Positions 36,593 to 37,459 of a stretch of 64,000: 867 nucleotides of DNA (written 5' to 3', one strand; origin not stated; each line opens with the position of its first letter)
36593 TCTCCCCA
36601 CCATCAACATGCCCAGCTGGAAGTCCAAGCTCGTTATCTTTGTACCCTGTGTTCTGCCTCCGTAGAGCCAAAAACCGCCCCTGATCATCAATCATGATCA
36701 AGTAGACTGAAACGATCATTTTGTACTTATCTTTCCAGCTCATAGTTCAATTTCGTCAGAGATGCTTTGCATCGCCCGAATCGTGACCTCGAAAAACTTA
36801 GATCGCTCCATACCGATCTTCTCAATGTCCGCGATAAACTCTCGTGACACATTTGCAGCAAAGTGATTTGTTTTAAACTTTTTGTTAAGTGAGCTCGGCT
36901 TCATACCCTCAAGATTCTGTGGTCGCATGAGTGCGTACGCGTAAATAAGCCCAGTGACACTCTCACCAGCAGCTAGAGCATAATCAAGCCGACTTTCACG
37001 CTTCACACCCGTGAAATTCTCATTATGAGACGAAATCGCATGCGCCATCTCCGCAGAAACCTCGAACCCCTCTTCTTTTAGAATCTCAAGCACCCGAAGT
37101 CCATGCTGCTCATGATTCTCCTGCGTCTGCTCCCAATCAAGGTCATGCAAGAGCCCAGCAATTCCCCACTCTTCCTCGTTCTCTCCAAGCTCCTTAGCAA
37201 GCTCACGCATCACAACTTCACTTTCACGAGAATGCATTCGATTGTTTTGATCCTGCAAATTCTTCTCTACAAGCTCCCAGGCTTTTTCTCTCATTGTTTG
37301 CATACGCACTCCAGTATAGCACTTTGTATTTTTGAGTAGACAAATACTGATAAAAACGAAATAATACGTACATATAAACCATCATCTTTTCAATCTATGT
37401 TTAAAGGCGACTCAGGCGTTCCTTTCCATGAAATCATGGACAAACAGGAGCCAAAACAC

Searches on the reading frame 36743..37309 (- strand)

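Call 44: search_protein_families(library=pfam, max_evalue=0.00001, proteins=[window:36743-37309:-])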
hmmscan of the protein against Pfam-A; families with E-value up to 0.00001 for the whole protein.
window:36743-37309:- (189 aa): 1 family
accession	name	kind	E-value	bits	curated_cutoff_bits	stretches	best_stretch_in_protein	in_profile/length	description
PF01966.28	HD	-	1.1e-08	35.7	22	1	26-101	4-91/116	HD domain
